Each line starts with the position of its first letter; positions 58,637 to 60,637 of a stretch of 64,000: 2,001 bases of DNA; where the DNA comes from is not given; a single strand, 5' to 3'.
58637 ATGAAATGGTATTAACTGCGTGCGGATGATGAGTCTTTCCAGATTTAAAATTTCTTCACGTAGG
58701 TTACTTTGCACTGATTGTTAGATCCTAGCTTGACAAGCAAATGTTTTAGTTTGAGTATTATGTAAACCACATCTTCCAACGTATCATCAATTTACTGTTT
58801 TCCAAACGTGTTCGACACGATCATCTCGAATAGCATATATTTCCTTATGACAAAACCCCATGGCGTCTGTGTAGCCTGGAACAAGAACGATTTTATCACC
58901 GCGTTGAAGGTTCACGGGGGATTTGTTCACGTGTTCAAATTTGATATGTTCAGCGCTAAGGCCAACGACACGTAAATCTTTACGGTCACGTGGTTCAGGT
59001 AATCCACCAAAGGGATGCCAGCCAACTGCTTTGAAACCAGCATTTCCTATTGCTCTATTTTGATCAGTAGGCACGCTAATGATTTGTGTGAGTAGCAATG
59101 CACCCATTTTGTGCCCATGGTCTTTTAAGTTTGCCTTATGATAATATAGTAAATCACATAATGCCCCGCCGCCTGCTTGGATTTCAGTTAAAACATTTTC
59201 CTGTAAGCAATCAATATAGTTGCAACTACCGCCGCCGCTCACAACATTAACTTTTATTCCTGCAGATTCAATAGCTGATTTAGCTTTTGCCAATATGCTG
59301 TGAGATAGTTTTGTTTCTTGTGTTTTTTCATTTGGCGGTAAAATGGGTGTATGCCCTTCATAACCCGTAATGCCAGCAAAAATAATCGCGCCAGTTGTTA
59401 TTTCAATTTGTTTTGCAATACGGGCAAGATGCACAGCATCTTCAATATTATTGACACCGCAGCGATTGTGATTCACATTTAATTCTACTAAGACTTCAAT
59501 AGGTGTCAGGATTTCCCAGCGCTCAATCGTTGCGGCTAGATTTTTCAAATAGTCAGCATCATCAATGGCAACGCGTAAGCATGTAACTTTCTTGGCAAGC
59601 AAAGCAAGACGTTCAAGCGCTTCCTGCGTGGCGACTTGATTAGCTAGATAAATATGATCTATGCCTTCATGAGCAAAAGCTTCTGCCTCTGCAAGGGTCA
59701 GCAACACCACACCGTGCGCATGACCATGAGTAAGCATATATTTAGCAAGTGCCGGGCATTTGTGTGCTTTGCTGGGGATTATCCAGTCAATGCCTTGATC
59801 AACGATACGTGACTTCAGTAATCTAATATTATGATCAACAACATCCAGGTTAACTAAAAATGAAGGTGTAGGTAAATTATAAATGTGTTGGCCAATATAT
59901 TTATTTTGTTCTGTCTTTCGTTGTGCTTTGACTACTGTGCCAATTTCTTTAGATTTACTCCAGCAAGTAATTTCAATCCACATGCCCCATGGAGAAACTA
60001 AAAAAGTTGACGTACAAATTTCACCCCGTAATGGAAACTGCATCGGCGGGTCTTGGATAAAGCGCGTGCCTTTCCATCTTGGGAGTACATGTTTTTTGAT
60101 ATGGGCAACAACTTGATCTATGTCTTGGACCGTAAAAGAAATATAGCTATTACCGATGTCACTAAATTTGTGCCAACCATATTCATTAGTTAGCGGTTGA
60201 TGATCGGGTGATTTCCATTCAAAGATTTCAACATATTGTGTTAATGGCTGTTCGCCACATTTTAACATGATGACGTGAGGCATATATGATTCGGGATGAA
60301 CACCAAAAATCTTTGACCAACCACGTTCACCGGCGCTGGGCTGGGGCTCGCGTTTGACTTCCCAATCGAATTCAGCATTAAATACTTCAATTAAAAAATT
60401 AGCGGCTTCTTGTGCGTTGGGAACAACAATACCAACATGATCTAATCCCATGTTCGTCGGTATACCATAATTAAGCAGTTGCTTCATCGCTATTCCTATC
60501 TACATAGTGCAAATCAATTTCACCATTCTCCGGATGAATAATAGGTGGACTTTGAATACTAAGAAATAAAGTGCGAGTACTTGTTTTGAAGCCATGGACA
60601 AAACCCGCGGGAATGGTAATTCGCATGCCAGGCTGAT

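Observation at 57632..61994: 90-nt duplication of the corC 3' end, differing almost only at synonymous sites, brackets a 4.2-kb gene module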

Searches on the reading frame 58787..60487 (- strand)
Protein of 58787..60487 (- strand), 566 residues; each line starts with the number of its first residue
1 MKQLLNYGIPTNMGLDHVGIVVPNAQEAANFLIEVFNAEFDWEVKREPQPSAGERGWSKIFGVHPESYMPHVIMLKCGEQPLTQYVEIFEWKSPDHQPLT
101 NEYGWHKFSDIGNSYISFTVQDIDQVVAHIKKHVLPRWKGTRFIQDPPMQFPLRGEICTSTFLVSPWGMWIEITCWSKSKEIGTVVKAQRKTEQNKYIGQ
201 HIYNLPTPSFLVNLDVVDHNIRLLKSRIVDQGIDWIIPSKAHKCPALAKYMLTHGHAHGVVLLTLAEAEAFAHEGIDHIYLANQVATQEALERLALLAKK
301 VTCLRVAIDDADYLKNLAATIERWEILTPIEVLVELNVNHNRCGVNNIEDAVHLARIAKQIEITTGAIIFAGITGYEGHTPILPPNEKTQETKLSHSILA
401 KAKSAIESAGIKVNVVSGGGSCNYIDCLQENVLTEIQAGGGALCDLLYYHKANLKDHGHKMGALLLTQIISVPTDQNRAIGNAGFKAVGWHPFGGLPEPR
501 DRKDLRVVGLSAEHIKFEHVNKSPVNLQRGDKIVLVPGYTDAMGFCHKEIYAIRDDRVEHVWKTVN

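Call 6: search_protein_families(library=ncbifam, proteins=[window:58787-60487:-])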
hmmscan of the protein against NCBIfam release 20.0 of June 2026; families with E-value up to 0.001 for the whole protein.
window:58787-60487:- (566 aa): 1 family
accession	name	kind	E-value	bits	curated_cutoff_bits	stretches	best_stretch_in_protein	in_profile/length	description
NF045642.2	HdxyAspAldBhcC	equivalog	2.1e-52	178.5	690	1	198-563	20-379/387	3-hydroxy-D-aspartate aldolase BhcC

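Call 7: search_protein_families(library=pfam, proteins=[window:58787-60487:-])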
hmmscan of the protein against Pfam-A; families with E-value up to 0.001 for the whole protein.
window:58787-60487:- (566 aa): 4 families
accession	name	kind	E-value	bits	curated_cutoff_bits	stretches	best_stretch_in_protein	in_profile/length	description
PF01168.26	Ala_racemase_N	-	3.8e-13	50.1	24.1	1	212-439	1-212/220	Alanine racemase, N-terminal domain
PF14031.13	D-ser_dehydrat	-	5.5e-08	33.8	22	1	465-552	4-96/97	Putative serine dehydratase domain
PF13669.12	Glyoxalase_4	-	4.2e-05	24.2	27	1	16-133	1-89/109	Glyoxalase/Bleomycin resistance protein/Dioxygenase superfamily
PF00903.31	Glyoxalase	-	4.7e-05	24.2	20.6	1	14-134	1-92/121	Glyoxalase/Bleomycin resistance protein/Dioxygenase superfamily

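Call 22: find_homologous_proteins(query=window:58787-60487:-, max_evalue=1e-20)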
Query window:58787-60487:- (566 aa): 197 proteins with E <= 1e-20 among 8000 candidates; the best 120 are listed.
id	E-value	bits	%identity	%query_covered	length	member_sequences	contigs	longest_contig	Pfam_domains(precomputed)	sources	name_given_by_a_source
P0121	0.0e+0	1327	100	100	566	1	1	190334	PF14031.14,PF01168.27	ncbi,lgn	-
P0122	0.0e+0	1139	84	100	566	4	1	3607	PF14031.14,PF00903.32,PF01168.27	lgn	-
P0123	0.0e+0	1119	83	100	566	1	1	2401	PF14031.14,PF01168.27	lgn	-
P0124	0.0e+0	1115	83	100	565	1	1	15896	PF14031.14,PF01168.27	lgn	-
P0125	0.0e+0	1110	82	100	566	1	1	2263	PF14031.14,PF01168.27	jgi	jgi:3-hydroxy-D-aspartate aldolase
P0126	0.0e+0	1095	82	100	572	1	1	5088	PF14031.14,PF01168.27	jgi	jgi:3-hydroxy-D-aspartate aldolase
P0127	0.0e+0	1094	81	100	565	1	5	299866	PF14031.14,PF01168.27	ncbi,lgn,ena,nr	ncbi:MAG: hypothetical protein A3E83_07625 [Gammaproteobacteria bacterium RIFCSPHIGHO2_12_FULL_41_20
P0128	0.0e+0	1093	81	100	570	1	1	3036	PF14031.14,PF00903.32,PF01168.27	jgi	jgi:D-serine deaminase-like pyridoxal phosphate-dependent protein/catechol 2,3-dioxygenase-like lact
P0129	0.0e+0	1093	82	100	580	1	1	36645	PF01168.27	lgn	-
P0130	0.0e+0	1092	80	100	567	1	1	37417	PF01168.27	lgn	-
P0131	0.0e+0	1089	82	100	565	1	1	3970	PF14031.14,PF01168.27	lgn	-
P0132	0.0e+0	1088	81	100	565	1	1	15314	PF14031.14,PF01168.27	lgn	-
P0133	0.0e+0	1086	80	100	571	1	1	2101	PF14031.14,PF01168.27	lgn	-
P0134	0.0e+0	1082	81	100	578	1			PF14031.14,PF01168.27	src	-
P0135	0.0e+0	1076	80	100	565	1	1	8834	PF14031.14,PF00903.32,PF01168.27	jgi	jgi:3-hydroxy-D-aspartate aldolase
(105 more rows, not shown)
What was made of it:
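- On Homology-facilitated illegitimate recombination product: The donor lineage is unsampled; the nearest fusion protein is 84% identical (call 22).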

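Call 23: find_encoding_contigs(protein=P0124, flank=8000, max_places=3)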
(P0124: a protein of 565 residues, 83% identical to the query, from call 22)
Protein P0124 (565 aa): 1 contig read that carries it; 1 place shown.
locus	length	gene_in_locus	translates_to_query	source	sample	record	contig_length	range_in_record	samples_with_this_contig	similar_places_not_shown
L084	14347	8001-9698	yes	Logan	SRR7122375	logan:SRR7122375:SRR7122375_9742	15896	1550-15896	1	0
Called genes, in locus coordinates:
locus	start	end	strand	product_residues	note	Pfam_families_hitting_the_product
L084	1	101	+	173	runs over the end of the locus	PF02130:YbeY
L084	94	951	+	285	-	PF21917:NMB0537_N, PF00571:CBS (weak), PF03471:CorC_HlyC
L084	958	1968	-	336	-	PF00069:Pkinase, PF07714:PK_Tyr_Ser-Thr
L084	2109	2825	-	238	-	PF01027:Bax1-I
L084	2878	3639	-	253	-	PF11019:DUF2608, PF00702:Hydrolase (faint), PF03767:Acid_phosphat_B (weak), PF11019:DUF2608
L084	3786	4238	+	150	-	PF07366:SnoaL, PF12680:SnoaL_2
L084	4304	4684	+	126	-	-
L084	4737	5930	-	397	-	PF00083:Sugar_tr, PF07690:MFS_1, PF13347:MFS_2 (weak), PF06609:TRI12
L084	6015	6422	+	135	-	PF13673:Acetyltransf_10, PF00583:Acetyltransf_1, PF13508:Acetyltransf_7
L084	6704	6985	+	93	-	PF01371:Trp_repressor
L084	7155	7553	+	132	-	-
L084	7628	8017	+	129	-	PF07883:Cupin_2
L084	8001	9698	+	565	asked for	PF01168:Ala_racemase_N, PF14031:D-ser_dehydrat (weak)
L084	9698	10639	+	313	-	PF00291:PALP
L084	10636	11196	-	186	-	-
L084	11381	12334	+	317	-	PF01636:APH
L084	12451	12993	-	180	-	PF01202:SKI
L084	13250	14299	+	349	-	PF02661:Fic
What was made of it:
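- The operon is near corC in L084 (call 23).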

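Call 24: find_encoding_contigs(protein=P0127, flank=8000, max_places=3)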
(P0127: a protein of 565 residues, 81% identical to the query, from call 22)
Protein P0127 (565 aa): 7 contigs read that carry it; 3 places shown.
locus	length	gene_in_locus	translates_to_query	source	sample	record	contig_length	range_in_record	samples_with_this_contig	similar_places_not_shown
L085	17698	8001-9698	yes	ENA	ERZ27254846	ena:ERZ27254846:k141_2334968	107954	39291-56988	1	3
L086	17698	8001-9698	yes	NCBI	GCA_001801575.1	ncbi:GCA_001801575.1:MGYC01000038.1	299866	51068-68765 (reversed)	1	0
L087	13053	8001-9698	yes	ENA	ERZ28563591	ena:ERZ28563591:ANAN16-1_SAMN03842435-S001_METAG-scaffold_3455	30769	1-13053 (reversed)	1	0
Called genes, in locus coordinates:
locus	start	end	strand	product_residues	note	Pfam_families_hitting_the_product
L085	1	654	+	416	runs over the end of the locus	PF00083:Sugar_tr, PF07690:MFS_1, PF00083:Sugar_tr, PF07690:MFS_1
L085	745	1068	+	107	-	-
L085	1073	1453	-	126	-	-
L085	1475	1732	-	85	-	-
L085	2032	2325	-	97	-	PF01371:Trp_repressor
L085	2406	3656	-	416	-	-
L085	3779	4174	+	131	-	PF02537:CRCB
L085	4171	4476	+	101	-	PF02641:DUF190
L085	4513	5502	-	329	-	PF08240:ADH_N, PF00107:ADH_zinc_N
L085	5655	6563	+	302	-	PF12146:Hydrolase_4, PF00561:Abhydrolase_1, PF12697:Abhydrolase_6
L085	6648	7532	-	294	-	PF00126:HTH_1, PF03466:LysR_substrate (weak)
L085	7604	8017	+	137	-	PF07883:Cupin_2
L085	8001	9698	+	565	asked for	PF01168:Ala_racemase_N, PF14031:D-ser_dehydrat (weak)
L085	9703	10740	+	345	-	PF08100:Dimerisation, PF00891:Methyltransf_2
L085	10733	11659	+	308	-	PF00291:PALP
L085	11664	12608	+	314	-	PF13565:HTH_32 (faint), PF13936:HTH_38, PF00665:rve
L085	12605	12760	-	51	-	-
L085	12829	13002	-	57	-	-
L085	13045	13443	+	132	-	PF12680:SnoaL_2 (weak)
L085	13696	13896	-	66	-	-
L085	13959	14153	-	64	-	PF00126:HTH_1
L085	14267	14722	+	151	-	-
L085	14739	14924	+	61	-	-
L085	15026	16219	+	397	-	PF03222:Trp_Tyr_perm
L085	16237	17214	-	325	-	-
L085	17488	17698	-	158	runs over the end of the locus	PF09917:DUF2147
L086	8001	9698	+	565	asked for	PF01168:Ala_racemase_N, PF14031:D-ser_dehydrat (weak)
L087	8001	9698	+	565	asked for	PF01168:Ala_racemase_N, PF14031:D-ser_dehydrat (weak)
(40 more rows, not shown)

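Call 25: find_encoding_contigs(protein=P0129, flank=8000, max_places=3)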
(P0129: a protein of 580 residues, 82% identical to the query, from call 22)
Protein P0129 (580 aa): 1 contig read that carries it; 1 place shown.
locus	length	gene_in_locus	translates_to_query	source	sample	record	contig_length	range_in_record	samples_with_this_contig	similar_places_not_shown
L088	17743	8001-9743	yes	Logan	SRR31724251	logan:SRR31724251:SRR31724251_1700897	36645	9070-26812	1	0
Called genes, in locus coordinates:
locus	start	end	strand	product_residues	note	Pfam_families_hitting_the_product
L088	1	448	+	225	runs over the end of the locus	PF05036:SPOR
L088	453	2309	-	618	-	-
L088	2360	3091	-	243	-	PF00149:Metallophos, PF12850:Metallophos_2 (faint)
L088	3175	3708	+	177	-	-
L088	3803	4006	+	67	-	PF04024:PspC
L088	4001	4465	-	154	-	-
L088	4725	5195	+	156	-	-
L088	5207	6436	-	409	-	PF00589:Phage_integrase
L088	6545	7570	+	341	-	-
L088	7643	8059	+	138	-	PF00190:Cupin_1 (weak), PF07883:Cupin_2, PF21621:MPI_cupin_dom (faint)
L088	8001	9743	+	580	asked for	PF01168:Ala_racemase_N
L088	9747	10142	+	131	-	PF08100:Dimerisation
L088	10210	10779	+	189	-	PF00891:Methyltransf_2, PF13489:Methyltransf_23 (faint)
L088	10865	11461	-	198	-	PF03886:ABC_trans_aux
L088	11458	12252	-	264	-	PF02470:MlaD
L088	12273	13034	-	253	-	PF00005:ABC_tran, PF13304:AAA_21 (weak)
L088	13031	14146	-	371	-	PF02405:MlaE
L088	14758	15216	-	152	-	PF09917:DUF2147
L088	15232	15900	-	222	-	PF13238:AAA_18 (weak), PF17213:Hydin_ADK (faint), PF00406:ADK, PF13207:AAA_17, PF05191:ADK_lid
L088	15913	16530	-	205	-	PF02674:Colicin_V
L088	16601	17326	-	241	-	PF03009:GDPD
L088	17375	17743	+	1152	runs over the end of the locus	PF17757:UvrB_inter, PF21132:MFD_D3, PF02559:CarD_TRCF_RID, PF00270:DEAD, PF04851:ResIII, PF00271:Helicase_C, PF03461:TRCF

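Call 31: find_encoding_contigs(protein=P0122, flank=8000, max_places=4)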
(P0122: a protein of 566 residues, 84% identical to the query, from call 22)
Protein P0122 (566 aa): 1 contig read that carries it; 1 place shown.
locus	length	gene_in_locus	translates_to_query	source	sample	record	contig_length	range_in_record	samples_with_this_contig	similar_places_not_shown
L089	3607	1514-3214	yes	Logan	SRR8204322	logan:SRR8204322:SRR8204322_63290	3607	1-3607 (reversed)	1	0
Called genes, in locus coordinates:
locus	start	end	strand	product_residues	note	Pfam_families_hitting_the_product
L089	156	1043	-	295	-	PF00126:HTH_1, PF03466:LysR_substrate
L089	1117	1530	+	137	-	PF00190:Cupin_1 (weak), PF07883:Cupin_2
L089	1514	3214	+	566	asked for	PF00903:Glyoxalase (faint), PF01168:Ala_racemase_N, PF14031:D-ser_dehydrat (weak)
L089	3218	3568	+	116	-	PF08100:Dimerisation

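Call 32: find_encoding_contigs(protein=P0130, flank=8000, max_places=2)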
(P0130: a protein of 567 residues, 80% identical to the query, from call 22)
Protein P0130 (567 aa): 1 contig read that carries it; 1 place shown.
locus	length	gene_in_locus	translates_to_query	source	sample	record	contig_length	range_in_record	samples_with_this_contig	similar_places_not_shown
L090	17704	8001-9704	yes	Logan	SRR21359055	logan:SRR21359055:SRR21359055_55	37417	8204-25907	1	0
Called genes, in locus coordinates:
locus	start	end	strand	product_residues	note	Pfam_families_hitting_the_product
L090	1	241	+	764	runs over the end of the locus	PF02861:Clp_N, PF05621:TniB (weak), PF00004:AAA, PF17871:AAA_lid_9, PF00004:AAA, PF07724:AAA_2, PF07728:AAA_5, PF10431:ClpB_D2-small, +8 more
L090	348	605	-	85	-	PF01176:eIF-1a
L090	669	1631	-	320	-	PF01134:GIDA (faint), PF07992:Pyr_redox_2, PF13738:Pyr_redox_3, PF00070:Pyr_redox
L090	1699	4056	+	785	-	PF13491:FtsK_4TM, PF17854:FtsK_alpha, PF01580:FtsK_SpoIIIE, PF01935:DUF87 (faint), PF09397:FtsK_gamma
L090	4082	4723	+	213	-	PF03548:LolA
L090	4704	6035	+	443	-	PF05496:RuvB_N, PF01078:Mg_chelatase (faint), PF13191:AAA_16 (faint), PF00004:AAA, PF07728:AAA_5, PF13173:AAA_14, PF16193:AAA_assoc_2, PF12002:MgsA_C, +1 more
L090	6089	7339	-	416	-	PF10021:PARG_cat_microb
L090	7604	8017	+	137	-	PF07883:Cupin_2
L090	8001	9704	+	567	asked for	PF01168:Ala_racemase_N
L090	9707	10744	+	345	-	PF08100:Dimerisation, PF00891:Methyltransf_2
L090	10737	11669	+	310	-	PF00291:PALP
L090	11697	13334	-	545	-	PF00023:Ank (faint), PF13637:Ank_4 (faint), PF12796:Ank_2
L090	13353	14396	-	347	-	PF01384:PHO4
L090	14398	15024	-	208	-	PF01865:PhoU_div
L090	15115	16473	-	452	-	PF26769:HAMP_PhoQ (weak), PF00512:HisKA, PF02518:HATPase_c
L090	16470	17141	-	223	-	PF00072:Response_reg, PF00486:Trans_reg_C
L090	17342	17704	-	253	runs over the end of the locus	PF03167:UDG (weak)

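Call 33: find_encoding_contigs(protein=P0132, flank=8000, max_places=2)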
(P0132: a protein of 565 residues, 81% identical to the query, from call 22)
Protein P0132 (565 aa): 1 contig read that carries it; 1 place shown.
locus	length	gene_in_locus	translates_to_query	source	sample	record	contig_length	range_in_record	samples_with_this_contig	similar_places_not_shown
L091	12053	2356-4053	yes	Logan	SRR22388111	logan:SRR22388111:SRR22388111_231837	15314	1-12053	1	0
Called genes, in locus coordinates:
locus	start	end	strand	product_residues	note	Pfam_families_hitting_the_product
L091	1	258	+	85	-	?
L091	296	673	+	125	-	PF02537:CRCB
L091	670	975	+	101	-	PF02641:DUF190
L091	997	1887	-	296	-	PF00126:HTH_1, PF03466:LysR_substrate (faint)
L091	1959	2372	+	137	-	PF07883:Cupin_2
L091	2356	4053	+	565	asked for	PF01168:Ala_racemase_N, PF14031:D-ser_dehydrat (weak)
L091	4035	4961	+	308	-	PF00291:PALP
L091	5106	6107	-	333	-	PF01408:GFO_IDH_MocA, PF22725:GFO_IDH_MocA_C3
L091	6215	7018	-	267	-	-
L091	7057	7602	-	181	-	PF04279:IspA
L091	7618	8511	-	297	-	PF01430:HSP33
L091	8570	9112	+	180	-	PF01713:Smr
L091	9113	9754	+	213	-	PF00485:PRK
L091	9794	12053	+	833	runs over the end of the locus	PF05228:CHASE4, PF00990:GGDEF, PF00563:EAL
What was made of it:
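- The cassette sits at different chromosomal positions in L084, L085-87, L088, L089, L090 and L091 (calls 23-25, 31-33).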

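Call 36: search_protein_families(library=pfam, proteins=[L088:5207-6436:-, L088:6545-7570:+, L088:4725-5195:+, L088:4001-4465:-, L088:453-2309:-], max_evalue=0.01)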
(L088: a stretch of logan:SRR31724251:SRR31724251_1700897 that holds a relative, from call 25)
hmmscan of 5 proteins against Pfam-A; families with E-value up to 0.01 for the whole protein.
L088:5207-6436:- (409 aa): 3 families
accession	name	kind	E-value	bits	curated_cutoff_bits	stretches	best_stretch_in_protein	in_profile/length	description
PF00589.27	Phage_integrase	-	1.7e-20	74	27.1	1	189-384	2-170/172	Phage integrase family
PF02899.23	Phage_int_SAM_1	-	0.00038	21.1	22.3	0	62-101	12-51/83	Phage integrase, N-terminal SAM-like domain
PF13495.12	Phage_int_SAM_4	-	0.00081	20.2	27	0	64-106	15-54/85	Phage integrase, N-terminal SAM-like domain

L088:6545-7570:+ (341 aa): 0 families

L088:4725-5195:+ (156 aa): 0 families

L088:4001-4465:- (154 aa): 0 families

L088:453-2309:- (618 aa): 0 families

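Call 53: search_protein_families(library=ncbifam, proteins=[L085:2406-3656:-, L088:5207-6436:-, L085:11664-12608:+, L085:2032-2325:-, L084:6704-6985:+, L084:7155-7553:+, L088:6545-7570:+], max_evalue=0.01)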
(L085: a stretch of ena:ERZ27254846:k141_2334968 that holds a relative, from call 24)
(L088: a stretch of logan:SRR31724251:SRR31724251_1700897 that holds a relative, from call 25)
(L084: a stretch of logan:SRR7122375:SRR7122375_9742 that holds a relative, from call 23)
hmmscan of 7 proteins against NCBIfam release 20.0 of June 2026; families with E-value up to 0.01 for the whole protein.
L085:2406-3656:- (416 aa): 5 families
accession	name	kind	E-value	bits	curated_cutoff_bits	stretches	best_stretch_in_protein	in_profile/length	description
TIGR02224.1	recomb_XerC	equivalog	4e-13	49.4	335.15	1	153-372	61-248/295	tyrosine recombinase XerC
TIGR02225.1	recomb_XerD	equivalog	3.1e-11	43.2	329.6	1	160-305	65-192/290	site-specific tyrosine recombinase XerD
NF001399.0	PRK00283.1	subfamily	3.6e-11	42.9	279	1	161-302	76-199/300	tyrosine recombinase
NF040815.2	recomb_XerA_Arch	equivalog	8.1e-10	38.7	220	1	58-403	13-257/263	site-specific tyrosine recombinase/integron integrase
NF003462.0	PRK05084.1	equivalog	7e-05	21.7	267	1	272-407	230-351/360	tyrosine recombinase XerS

L088:5207-6436:- (409 aa): 9 families
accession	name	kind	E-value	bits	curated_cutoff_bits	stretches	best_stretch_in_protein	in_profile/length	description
TIGR02224.1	recomb_XerC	equivalog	8.2e-31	107.5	335.15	1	60-386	10-281/295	tyrosine recombinase XerC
NF001399.0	PRK00283.1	subfamily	2.8e-30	105.6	279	1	66-386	25-287/300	tyrosine recombinase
TIGR02225.1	recomb_XerD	equivalog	4.1e-30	105.1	329.6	1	124-385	42-277/290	site-specific tyrosine recombinase XerD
NF040815.2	recomb_XerA_Arch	equivalog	1.9e-24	86.6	220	1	142-387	58-259/263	site-specific tyrosine recombinase/integron integrase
TIGR02249.1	integrase_gron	subfamily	1.3e-17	64.1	265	2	335-386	253-304/315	integron integrase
NF002331.0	PRK01287.1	subfamily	2.8e-16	59.5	371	1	140-384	95-314/365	site-specific tyrosine recombinase XerC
NF003462.0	PRK05084.1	equivalog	4.5e-15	55.2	267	1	62-394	32-356/360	tyrosine recombinase XerS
NF011946.0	PRK15417.1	equivalog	3.6e-12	46.1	435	1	334-384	267-317/337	integron integrase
NF047926.1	integrase_GmtZ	equivalog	0.0012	17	600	1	342-392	429-480/784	gamma-mobile-trio integrase GmtZ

L085:11664-12608:+ (314 aa): 7 families
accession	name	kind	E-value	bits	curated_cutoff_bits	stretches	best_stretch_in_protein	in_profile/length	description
NF033563.0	transpos_IS30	equivalog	2.3e-70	237.4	80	1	38-296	1-267/267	IS30 family transposase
NF033577.2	transpos_IS481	equivalog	3.8e-15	56.1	224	1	16-307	6-284/284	IS481 family transposase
NF033546.1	transpos_IS21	equivalog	4.8e-11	42.7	160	2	232-308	204-283/294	IS21 family transposase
NF033516.0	transpos_IS3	equivalog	6.4e-09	35.5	160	1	16-305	92-367/369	IS3 family transposase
NF009949.0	PRK13413.1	equivalog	0.0031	17.2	272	1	4-49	154-198/203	master DNA invertase Mpi family serine-type recombinase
NF045758.2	YlxM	equivalog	0.0038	17.3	80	0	8-47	17-56/72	YlxM family DNA-binding protein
NF033545.0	transpos_IS630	equivalog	0.0062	16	100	0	14-124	3-105/299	IS630 family transposase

L085:2032-2325:- (97 aa): 5 families
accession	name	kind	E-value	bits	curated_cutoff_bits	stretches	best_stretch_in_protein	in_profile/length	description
TIGR01321.1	TrpR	equivalog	1.8e-24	86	67.25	1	1-94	1-94/94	trp operon repressor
NF004471.0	PRK05803.1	subfamily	0.00054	19.2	252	1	52-90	193-228/235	RNA polymerase sporulation sigma factor SigK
TIGR02531.1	yecD_yerC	hypoth_equivalog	0.0014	19.1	42.2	1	8-79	4-74/88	YerC/YecD family TrpR-related protein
TIGR02937.1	sigma70-ECF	superfamily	0.0028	17.3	42.9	1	41-86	118-161/165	sigma-70 family RNA polymerase sigma factor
TIGR02846.1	spore_sigmaK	equivalog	0.0034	16.9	298.65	1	53-76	192-215/227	RNA polymerase sporulation sigma factor SigK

L084:6704-6985:+ (93 aa): 4 families
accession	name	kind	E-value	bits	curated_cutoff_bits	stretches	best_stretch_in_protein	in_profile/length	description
TIGR01321.1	TrpR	equivalog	5.2e-27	94.1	67.25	1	5-92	6-93/94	trp operon repressor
NF004471.0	PRK05803.1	subfamily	5.6e-06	25.7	252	1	12-91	158-230/235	RNA polymerase sporulation sigma factor SigK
TIGR02846.1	spore_sigmaK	equivalog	0.00014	21.5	298.65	1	12-75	156-215/227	RNA polymerase sporulation sigma factor SigK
NF038251.1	AdcR_fam_Zn_TF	equivalog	0.00054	20.2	175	1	45-91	40-84/143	zinc-dependent MarR family transcriptional regulator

L084:7155-7553:+ (132 aa): 0 families

L088:6545-7570:+ (341 aa): 0 families
